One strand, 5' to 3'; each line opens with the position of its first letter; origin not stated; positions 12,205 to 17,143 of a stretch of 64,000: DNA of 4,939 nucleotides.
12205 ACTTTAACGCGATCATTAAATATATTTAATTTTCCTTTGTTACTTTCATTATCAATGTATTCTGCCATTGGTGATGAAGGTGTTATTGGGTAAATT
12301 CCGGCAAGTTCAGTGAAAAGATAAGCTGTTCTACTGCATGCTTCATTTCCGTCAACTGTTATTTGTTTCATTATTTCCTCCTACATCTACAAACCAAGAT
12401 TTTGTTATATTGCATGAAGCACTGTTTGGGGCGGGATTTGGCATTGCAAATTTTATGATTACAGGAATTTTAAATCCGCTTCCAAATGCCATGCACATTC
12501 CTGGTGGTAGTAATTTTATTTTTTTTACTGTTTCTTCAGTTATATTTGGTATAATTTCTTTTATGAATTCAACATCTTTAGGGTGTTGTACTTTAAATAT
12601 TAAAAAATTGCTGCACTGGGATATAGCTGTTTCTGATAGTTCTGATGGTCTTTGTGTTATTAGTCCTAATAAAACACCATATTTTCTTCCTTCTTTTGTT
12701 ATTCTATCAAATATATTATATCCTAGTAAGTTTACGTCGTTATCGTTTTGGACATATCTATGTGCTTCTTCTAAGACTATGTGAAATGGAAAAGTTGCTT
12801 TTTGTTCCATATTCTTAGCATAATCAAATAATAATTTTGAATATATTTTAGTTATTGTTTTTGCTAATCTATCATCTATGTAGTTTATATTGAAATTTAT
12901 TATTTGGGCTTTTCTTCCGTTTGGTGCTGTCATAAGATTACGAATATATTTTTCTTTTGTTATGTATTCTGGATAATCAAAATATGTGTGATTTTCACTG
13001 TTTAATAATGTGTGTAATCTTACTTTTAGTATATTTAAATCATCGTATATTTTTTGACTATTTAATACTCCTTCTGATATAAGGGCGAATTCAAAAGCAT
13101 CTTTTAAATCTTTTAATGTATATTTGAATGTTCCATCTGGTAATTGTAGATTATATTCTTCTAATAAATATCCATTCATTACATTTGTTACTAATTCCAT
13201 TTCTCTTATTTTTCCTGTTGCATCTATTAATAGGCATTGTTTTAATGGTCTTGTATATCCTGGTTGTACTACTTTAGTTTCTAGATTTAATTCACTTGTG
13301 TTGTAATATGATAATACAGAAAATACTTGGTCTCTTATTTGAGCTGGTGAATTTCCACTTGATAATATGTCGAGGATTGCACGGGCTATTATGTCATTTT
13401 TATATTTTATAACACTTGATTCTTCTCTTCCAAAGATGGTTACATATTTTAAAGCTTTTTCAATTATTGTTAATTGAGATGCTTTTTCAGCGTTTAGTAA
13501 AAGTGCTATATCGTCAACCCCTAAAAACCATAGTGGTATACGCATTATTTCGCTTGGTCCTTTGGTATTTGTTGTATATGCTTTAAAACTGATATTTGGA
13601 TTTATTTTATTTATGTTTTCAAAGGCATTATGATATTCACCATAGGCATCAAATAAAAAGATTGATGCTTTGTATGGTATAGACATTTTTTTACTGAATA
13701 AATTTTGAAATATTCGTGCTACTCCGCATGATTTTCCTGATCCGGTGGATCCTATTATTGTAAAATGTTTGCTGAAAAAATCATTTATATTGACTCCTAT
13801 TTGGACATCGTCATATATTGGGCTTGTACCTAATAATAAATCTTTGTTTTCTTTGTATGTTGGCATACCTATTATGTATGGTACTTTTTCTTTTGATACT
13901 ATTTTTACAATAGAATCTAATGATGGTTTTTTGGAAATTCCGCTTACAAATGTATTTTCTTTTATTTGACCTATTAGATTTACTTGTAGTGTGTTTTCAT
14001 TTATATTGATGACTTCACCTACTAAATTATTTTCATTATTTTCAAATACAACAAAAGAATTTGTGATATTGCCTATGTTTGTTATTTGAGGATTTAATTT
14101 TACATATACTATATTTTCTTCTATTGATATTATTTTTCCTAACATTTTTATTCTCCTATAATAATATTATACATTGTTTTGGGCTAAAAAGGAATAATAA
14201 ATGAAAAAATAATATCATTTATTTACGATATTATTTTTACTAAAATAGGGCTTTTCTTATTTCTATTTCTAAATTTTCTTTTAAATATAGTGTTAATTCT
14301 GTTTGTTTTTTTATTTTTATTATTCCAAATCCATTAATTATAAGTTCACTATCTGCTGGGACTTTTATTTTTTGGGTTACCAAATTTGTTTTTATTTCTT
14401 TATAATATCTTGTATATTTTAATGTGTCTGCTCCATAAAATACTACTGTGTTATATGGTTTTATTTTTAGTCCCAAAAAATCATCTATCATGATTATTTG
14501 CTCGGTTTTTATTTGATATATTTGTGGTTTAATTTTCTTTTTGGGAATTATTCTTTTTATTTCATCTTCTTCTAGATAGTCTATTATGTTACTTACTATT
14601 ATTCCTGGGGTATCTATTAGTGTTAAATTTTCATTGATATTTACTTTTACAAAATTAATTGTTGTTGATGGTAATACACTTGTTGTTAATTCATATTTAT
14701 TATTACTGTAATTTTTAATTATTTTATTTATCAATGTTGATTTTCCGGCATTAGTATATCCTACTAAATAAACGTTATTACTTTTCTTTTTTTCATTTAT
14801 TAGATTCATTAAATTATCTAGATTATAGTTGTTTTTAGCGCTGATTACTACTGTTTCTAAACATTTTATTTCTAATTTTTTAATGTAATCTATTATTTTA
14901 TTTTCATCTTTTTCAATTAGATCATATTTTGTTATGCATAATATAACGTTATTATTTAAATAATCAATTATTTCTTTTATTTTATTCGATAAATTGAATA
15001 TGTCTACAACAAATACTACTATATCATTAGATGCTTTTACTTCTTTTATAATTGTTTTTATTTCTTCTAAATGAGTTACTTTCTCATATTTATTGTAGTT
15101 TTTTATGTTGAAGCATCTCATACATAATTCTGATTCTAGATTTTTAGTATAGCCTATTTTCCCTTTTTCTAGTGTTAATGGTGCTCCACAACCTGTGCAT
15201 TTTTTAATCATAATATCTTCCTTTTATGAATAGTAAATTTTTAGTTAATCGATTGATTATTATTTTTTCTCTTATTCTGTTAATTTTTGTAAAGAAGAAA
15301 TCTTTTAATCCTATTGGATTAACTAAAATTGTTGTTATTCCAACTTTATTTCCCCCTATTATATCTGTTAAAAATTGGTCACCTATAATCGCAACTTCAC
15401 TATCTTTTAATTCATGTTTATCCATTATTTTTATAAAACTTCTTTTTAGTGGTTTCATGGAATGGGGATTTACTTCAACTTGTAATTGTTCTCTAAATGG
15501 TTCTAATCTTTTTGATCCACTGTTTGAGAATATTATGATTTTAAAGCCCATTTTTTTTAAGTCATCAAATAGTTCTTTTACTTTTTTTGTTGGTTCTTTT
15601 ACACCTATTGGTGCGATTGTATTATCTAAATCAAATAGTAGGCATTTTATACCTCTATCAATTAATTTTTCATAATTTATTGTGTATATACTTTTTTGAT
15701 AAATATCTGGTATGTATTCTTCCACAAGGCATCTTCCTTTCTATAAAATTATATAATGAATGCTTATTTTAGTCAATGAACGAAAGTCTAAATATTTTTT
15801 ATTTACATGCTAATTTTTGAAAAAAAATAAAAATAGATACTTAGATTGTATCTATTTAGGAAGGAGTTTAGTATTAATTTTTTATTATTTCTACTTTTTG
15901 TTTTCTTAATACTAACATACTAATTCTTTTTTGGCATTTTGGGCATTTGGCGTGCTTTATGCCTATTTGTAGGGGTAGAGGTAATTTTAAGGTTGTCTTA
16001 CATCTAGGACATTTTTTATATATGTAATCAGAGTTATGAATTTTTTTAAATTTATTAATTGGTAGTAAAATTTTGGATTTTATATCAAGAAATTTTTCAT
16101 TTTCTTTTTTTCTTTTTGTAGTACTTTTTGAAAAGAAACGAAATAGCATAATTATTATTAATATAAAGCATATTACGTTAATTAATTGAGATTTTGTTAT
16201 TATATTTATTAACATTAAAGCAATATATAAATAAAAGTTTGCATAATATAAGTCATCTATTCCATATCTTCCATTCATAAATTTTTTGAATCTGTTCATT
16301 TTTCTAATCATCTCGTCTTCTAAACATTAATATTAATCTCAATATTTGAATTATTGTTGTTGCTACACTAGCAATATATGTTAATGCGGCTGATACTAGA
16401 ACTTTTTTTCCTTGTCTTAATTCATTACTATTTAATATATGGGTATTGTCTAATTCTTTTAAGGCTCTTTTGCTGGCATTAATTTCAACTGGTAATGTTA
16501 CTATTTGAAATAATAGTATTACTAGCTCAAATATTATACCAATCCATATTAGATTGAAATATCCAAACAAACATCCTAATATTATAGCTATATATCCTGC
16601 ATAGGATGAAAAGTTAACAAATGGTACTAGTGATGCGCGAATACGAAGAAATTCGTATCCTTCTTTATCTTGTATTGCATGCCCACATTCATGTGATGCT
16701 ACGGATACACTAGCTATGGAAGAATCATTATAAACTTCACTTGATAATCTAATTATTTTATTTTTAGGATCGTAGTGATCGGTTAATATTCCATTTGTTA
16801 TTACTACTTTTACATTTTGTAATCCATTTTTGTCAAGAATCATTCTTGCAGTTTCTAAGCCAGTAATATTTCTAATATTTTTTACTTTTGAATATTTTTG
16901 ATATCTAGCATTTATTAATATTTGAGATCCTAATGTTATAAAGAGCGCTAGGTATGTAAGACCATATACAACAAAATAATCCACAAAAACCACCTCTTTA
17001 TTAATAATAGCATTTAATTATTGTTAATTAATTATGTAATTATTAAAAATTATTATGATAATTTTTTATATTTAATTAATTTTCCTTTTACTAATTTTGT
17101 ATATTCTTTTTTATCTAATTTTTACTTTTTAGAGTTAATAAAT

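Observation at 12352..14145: Two paralogous HerA/FtsK-superfamily ATPases without any NurA, Sir2 or other partner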

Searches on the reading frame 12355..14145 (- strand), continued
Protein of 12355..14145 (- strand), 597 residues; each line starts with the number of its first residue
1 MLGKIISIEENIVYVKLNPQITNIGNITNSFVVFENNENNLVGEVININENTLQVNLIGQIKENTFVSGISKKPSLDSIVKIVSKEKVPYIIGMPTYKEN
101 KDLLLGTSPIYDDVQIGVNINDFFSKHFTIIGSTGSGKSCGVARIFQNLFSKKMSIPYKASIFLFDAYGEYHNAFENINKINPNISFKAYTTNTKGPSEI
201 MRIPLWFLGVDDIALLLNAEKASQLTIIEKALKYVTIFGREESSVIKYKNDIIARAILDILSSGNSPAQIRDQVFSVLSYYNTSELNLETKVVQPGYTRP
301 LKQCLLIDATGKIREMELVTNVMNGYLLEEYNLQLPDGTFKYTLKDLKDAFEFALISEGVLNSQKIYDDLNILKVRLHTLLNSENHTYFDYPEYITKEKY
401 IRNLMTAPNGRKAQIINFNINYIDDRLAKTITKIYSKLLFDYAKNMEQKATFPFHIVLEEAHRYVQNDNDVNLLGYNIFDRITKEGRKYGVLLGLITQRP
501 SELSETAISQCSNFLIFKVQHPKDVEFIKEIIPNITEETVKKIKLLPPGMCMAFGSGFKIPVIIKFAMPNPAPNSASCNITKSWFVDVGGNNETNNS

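Call 75: fold_search(model_id=the predicted structure, library=pdb)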
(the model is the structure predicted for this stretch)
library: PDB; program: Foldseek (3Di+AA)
matches with E <= 10: 1144; with E <= 0.001: 163
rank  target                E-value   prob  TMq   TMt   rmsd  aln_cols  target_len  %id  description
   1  9c1m_M                3.6e-29  1.00  0.61  0.62  10.1       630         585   22  HerA-DUF assembly 1 (released 2025-06-04)
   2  8yhx_A                1.3e-28  1.00  0.74  0.78   5.1       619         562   19  Cryo-EM structure of the trimeric HerA (released 2024-11-06)
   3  8wld_L                1.2e-26  1.00  0.64  0.58  11.1       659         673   21  Cryo-EM structure of SIR2/HerA antiphage complex (released 2024-09-11)
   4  8xau_E                1.8e-26  1.00  0.64  0.69   8.2       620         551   20  Cryo-EM structure of HerA (released 2024-06-05)
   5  8wld_M                1.9e-26  1.00  0.64  0.57  11.9       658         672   21  Cryo-EM structure of SIR2/HerA antiphage complex (released 2024-09-11)
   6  8wiv_O                6.8e-26  1.00  0.63  0.58  10.4       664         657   20  Cryo-EM structure of a bacterial protein (released 2024-09-11)
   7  8xav_E                8.8e-26  1.00  0.60  0.63   9.7       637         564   21  Cryo-EM structure of an anti-phage defense complex (released 2024-06-05)
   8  8wld_D                9.8e-26  1.00  0.64  0.58  10.5       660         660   20  Cryo-EM structure of SIR2/HerA antiphage complex (released 2024-09-11)
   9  8wod_O                1.0e-25  1.00  0.63  0.67   9.4       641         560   20  Cryo-EM structure of SIR2/HerA complex (released 2024-09-11)
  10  8zit_Q                1.0e-25  1.00  0.60  0.61  11.2       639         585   19  DUF4297-HerA complex with DNA and ATPgamaS (released 2025-03-12)
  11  8wiv_D                1.1e-25  1.00  0.65  0.64   8.1       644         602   20  Cryo-EM structure of a bacterial protein (released 2024-09-11)
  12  8xau_A                1.3e-25  1.00  0.59  0.62  11.4       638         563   20  Cryo-EM structure of HerA (released 2024-06-05)
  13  8ziq_O                1.6e-25  1.00  0.59  0.62  11.6       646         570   20  HerA-DUF4297 complex with DNA (released 2025-03-12)
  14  8xav_A                1.8e-25  1.00  0.62  0.65   9.7       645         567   20  Cryo-EM structure of an anti-phage defense complex (released 2024-06-05)
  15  8sub_N                2.2e-25  1.00  0.62  0.64   7.5       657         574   18  E. coli SIR2-HerA complex (dodecamer SIR2 pentamer HerA) (released 2023-12-27)
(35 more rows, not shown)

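Call 87: find_encoding_contigs(protein=P0247, flank=7000, max_places=3)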
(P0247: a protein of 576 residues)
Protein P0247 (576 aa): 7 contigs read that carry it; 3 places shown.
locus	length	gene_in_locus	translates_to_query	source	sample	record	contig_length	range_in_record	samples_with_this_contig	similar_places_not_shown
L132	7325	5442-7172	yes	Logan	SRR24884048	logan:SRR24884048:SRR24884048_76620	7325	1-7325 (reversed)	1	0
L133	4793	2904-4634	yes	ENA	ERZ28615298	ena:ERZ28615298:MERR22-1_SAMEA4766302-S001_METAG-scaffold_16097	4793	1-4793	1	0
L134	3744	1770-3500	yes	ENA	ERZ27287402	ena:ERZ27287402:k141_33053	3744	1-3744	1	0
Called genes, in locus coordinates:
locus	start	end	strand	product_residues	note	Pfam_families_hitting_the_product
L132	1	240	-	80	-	?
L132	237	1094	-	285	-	PF10672:Methyltrans_SAM, PF03602:Cons_hypoth95 (weak), PF05175:MTS (weak), PF09445:Methyltransf_15 (faint)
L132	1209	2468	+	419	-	PF01595:CNNM, PF00571:CBS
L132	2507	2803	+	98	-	PF00581:Rhodanese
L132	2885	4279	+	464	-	-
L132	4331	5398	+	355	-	PF02646:RmuC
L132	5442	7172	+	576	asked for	PF01580:FtsK_SpoIIIE (faint), PF01935:DUF87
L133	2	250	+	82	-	?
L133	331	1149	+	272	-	-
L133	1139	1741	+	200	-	-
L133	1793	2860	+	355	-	PF02646:RmuC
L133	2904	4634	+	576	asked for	PF01580:FtsK_SpoIIIE (faint), PF01935:DUF87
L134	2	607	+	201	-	?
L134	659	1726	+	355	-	PF02646:RmuC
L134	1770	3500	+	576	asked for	PF01580:FtsK_SpoIIIE (faint), PF01935:DUF87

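Call 92: find_homologous_proteins(query=P0245, max_evalue=1e-20)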
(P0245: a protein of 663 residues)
Query P0245 (663 aa): 7902 proteins with E <= 1e-20 among 8000 candidates; the best 120 are listed.
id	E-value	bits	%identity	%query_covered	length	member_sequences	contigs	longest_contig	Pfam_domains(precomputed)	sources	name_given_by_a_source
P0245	0.0e+0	1484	100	100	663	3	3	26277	PF01935.24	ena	-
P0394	0.0e+0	1238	84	100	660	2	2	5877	PF01935.24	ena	-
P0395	0.0e+0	1186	81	100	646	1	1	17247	PF01935.24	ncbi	-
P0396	0.0e+0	1121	75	97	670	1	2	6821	PF01935.24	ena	-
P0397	0.0e+0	1120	80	89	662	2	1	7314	PF01935.24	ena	-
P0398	0.0e+0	1116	75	97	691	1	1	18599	PF01935.24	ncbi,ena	-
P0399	0.0e+0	1111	76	97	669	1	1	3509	PF01935.24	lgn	-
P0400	0.0e+0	1110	75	96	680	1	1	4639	PF01935.24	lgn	-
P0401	0.0e+0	1110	76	96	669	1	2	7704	PF01935.24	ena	-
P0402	0.0e+0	1109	74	100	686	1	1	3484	PF01935.24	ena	-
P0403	0.0e+0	1105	76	97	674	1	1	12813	PF01935.24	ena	-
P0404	0.0e+0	1105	77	94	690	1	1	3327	PF01935.24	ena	-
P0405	0.0e+0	1104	76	94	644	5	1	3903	PF01935.24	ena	-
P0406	0.0e+0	1103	75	97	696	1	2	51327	PF01935.24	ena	-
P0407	0.0e+0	1103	76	97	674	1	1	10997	PF01935.24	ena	-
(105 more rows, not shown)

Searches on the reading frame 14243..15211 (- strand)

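Call 8: search_protein_families(library=pfam, proteins=[window:14243-15211:-], max_evalue=0.01)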
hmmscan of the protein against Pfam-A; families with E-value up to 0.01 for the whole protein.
window:14243-15211:- (323 aa): 14 families
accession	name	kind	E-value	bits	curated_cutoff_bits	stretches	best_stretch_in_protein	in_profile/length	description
PF01926.29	MMR_HSR1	-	1.7e-14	54.4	21.9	1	147-213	2-57/113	50S ribosome-binding GTPase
PF03193.22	RsgA_GTPase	-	1.6e-12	48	30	1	85-204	52-168/174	RsgA GTPase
PF02421.24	FeoB_N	-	4.3e-06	26.8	27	1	146-219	2-70/156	Ferrous iron transport protein B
PF00009.33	GTP_EFTU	-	4.5e-05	23.6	26.5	0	63-140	94-184/188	Elongation factor Tu GTP binding domain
PF00350.29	Dynamin_N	-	0.00012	22.6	27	0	147-167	1-21/168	Dynamin family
PF04548.22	AIG1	-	0.00012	21.9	27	1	146-221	2-76/212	AIG1 family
PF00071.28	Ras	-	0.00038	20.5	21.6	0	148-203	3-57/162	Ras family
PF08477.19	Roc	-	0.00039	21.1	27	1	147-192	2-49/119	Ras of Complex, Roc, domain of DAPkinase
PF05621.17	TniB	-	0.00076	19.4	22.4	1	131-173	20-64/189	Bacterial TniB protein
PF10662.15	PduV-EutP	-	0.00078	19.7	21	0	54-139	56-142/143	Ethanolamine utilisation - propanediol utilisation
PF05673.19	DUF815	-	0.0022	17.6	23.8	1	105-173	14-82/249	Protein of unknown function (DUF815)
PF20720.3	nSTAND3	-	0.004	17.3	27.2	0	141-176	14-49/155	Novel STAND NTPase 3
PF02492.25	cobW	-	0.0054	16.8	20.7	0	148-172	4-29/180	CobW/HypB/UreG, nucleotide-binding domain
PF12775.13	AAA_7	-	0.0066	16.4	25.8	1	119-184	10-74/181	P-loop containing dynein motor region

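Call 9: search_protein_families(library=ncbifam, proteins=[window:14243-15211:-], max_evalue=0.01)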
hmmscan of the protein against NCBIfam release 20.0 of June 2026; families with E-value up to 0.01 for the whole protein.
window:14243-15211:- (323 aa): 20 families
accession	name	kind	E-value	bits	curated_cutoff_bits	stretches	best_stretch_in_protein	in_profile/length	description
TIGR03597.1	GTPase_YqeH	equivalog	5.6e-64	216.6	297.4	2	4-274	1-288/361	ribosome biogenesis GTPase YqeH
NF000908.1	PRK00089.1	equivalog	8.3e-14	51.5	237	2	52-145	73-170/291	GTPase Era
TIGR03596.1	GTPase_YlqF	equivalog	4.9e-12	45.8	208.2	1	47-212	7-181/276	ribosome biogenesis GTPase YlqF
TIGR03594.1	GTPase_EngA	equivalog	6.9e-11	41.8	306.7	1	52-205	70-234/432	ribosome biogenesis GTPase Der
TIGR03156.1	GTP_HflX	equivalog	2.9e-10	39.6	216.75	1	141-205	186-248/351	GTPase HflX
TIGR00231.1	small_GTP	domain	8.1e-09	35.5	42.5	1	144-208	3-67/164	GTP-binding protein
TIGR03598.1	GTPase_YsxC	equivalog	3.9e-08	33.2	124.45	1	141-203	15-73/186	ribosome biogenesis GTP-binding protein YihA/YsxC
NF008956.1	PRK12299.1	equivalog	1.1e-07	31.1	300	1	146-206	160-218/327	GTPase ObgE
NF003661.0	PRK05291.1-3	equivalog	2.2e-07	30.6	380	1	59-144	293-372/448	tRNA uridine-5-carboxymethylaminomethyl(34) synthesis GTPase MnmE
NF008932.0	PRK12289.1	equivalog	3e-07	29.8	483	1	88-204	129-241/363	small ribosomal subunit biogenesis GTPase RsgA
TIGR00436.1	era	equivalog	7.4e-07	28.8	116.25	1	147-268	3-121/270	GTPase Era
TIGR02729.1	Obg_CgtA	equivalog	2.8e-06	26.6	280.25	1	146-206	159-217/329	Obg family GTPase CgtA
NF008955.0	PRK12297.1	equivalog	1.2e-05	24.4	406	1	146-205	161-218/429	GTPase ObgE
NF003255.0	PRK04213.1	equivalog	5.6e-05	22.5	164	1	140-222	5-80/204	GTP-binding protein EngB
NF008280.0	PRK11058.1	equivalog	0.00024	20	441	1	145-205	198-256/426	ribosome rescue GTPase HflX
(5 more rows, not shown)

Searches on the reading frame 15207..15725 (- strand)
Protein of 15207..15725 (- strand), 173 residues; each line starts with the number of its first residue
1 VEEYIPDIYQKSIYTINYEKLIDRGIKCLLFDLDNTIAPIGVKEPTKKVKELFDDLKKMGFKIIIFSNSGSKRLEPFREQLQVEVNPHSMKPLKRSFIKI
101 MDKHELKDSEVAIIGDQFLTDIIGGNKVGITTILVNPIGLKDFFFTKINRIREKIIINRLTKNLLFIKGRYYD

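Call 8: search_protein_families(library=pfam, proteins=[window:15207-15725:-], max_evalue=0.01)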
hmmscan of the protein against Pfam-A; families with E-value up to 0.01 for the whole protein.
window:15207-15725:- (173 aa): 5 families
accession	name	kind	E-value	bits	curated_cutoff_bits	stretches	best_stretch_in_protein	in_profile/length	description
PF09419.16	PGP_phosphatase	-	1.9e-11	44.2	20.4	1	4-136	17-165/168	Mitochondrial PGP phosphatase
PF13419.12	HAD_2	-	4.7e-11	43.6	23.8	1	44-135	79-178/178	Haloacid dehalogenase-like hydrolase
PF00702.32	Hydrolase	-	2.2e-10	41.7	26.4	1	45-129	99-191/191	haloacid dehalogenase-like hydrolase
PF13242.12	Hydrolase_like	-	7.2e-09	35.9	22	1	91-135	4-48/75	HAD-hyrolase-like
PF13344.12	Hydrolase_6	-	3e-05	24.4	27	1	30-119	2-91/101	Haloacid dehalogenase-like hydrolase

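Call 9: search_protein_families(library=ncbifam, proteins=[window:15207-15725:-], max_evalue=0.01)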
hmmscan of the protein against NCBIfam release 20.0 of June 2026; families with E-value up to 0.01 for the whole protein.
window:15207-15725:- (173 aa): 23 families
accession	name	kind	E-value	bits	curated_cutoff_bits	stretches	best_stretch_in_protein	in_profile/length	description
TIGR01668.1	YqeG_hyp_ppase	hypoth_equivalog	2e-31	108.8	89.1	1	5-161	4-162/170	YqeG family HAD IIIA-type phosphatase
TIGR01662.1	HAD-SF-IIIA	subfamily_domain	3.6e-14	53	44.6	1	27-137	1-140/141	HAD-IIIA family hydrolase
TIGR02254.1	YjjG_YfnB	equivalog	4.8e-10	39.3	159.9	1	60-137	121-198/223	YjjG family noncanonical pyrimidine nucleotidase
TIGR02253.1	CTE7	subfamily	4.4e-09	36.4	169.75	1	48-137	98-196/221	TIGR02253 family HAD-type hydrolase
TIGR01460.1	HAD-SF-IIA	subfamily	9.1e-09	35.4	100.15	1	102-135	208-243/246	HAD-IIA family hydrolase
NF052576.1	PymNtasePynAStpc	equivalog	3.2e-07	30.2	350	1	72-141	136-206/229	pyrimidine 5'-nucleotidase PynA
TIGR01452.1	PGP_euk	subfamily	4.7e-07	29.5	201.95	1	91-135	202-246/279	phosphoglycolate/pyridoxal phosphate family phosphatase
NF053830.1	RUBPPhHalo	equivalog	1.2e-06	28.4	330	1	91-137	159-205/234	ribulose-1,5-bisphosphate 5-phosphatase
TIGR01459.1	HAD-SF-IIA-hyp4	hypoth_equivalog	1.2e-05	24.8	103.75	1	91-135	195-240/242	TIGR01459 family HAD-type hydrolase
TIGR01549.1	HAD-SF-IA-v1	subfamily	2e-05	25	23.3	1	50-129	65-149/149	HAD-IA family hydrolase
TIGR01484.1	HAD-SF-IIB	subfamily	2.4e-05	24.5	41.8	1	29-86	2-59/221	HAD-IIB family hydrolase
NF045966.1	YcsE_rel_Pase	equivalog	3e-05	23.6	220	1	26-67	2-43/265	YcsE-related riboflavin metabolism phosphatase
TIGR02252.1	DREG-2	subfamily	6.4e-05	22.8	155.2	1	48-134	109-203/203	HAD hydrolase, REG-2-like, family IA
TIGR01509.1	HAD-SF-IA-v3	subfamily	7e-05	23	29.4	1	26-135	47-154/154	HAD-IA family hydrolase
NF005264.0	PRK06769.1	equivalog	7.4e-05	22.6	217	1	90-156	92-160/175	HAD-IIIA family hydrolase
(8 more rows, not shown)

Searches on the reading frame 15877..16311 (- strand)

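Call 50: search_protein_families(library=pfam, proteins=[window:15877-16311:-], max_evalue=0.001)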
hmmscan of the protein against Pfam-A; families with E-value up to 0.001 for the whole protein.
window:15877-16311:- (145 aa): 1 family
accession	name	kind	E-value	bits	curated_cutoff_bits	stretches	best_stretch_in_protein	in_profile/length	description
PF23454.1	Zn_ribbon_Brz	-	0.001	20.1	27.9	0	118-140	3-25/58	Transcriptional regulator Brz zinc beta ribbon domain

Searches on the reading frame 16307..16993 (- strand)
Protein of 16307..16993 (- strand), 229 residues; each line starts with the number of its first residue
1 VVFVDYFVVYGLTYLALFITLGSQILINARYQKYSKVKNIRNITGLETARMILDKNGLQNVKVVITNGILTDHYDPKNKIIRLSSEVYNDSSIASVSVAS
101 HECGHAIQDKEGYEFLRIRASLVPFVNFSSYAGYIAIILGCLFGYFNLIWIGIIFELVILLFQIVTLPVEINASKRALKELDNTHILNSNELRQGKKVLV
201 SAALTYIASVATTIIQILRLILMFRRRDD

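Call 50: search_protein_families(library=pfam, proteins=[window:16307-16993:-], max_evalue=0.001)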
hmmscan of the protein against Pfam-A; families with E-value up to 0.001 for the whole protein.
window:16307-16993:- (229 aa): 1 family
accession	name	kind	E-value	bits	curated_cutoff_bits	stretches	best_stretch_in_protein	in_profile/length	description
PF04298.18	Zn_peptidase_2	-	1.5e-79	267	27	1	12-224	4-217/218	Putative neutral zinc metallopeptidase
